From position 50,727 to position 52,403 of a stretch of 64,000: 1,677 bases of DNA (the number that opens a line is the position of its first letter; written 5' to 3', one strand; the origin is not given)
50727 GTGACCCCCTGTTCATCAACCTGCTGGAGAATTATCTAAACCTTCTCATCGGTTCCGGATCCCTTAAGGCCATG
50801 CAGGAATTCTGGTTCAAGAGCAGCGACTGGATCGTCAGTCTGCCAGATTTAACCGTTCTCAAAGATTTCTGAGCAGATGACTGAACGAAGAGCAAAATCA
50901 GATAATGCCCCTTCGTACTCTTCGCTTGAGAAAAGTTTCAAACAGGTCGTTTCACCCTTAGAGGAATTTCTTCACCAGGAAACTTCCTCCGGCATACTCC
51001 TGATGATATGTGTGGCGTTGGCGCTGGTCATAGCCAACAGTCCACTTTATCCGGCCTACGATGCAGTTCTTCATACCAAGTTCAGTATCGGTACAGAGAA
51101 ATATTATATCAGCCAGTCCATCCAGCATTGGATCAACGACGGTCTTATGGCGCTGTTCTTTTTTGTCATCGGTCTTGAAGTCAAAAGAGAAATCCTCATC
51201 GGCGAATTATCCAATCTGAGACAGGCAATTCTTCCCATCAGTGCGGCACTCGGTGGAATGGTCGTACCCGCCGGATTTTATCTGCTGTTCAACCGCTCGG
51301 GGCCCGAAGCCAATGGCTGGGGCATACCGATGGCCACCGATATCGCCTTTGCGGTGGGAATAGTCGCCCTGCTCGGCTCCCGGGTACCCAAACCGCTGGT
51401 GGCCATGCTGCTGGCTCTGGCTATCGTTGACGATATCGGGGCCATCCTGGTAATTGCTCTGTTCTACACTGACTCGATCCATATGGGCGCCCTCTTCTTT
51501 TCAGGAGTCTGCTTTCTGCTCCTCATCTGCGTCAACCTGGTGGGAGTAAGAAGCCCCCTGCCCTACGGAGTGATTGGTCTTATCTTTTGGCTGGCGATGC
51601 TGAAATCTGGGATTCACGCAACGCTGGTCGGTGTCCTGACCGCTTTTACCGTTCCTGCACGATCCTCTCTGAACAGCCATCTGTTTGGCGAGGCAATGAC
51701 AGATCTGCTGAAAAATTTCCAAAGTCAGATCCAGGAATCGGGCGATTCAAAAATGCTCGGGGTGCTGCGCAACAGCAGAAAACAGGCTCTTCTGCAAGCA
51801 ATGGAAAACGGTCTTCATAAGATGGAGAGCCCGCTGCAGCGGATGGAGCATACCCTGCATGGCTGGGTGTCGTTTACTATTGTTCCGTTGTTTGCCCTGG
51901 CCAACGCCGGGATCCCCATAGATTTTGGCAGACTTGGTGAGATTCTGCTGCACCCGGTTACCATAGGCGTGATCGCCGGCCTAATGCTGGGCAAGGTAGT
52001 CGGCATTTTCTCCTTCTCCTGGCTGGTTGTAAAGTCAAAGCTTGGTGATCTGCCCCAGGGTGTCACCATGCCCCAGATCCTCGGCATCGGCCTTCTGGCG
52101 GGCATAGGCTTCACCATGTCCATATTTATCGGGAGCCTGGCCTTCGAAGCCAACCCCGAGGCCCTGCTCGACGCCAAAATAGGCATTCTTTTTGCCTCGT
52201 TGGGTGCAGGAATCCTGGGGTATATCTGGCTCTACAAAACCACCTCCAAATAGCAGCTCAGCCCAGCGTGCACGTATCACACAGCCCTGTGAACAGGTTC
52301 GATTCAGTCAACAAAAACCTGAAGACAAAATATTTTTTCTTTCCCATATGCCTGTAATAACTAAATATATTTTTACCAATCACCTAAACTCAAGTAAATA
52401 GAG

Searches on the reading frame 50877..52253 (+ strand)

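Call 53: search_protein_families(library=pfam, proteins=[window:50877-52253:+], max_evalue=0.00001)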
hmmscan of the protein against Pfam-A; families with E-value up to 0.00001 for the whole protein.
window:50877-52253:+ (458 aa): 1 family
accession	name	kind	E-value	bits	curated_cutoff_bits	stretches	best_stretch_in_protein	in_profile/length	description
PF06965.17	Na_H_antiport_1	-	7.9e-150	499.3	23.5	1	30-452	2-374/374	Na+/H+ antiporter 1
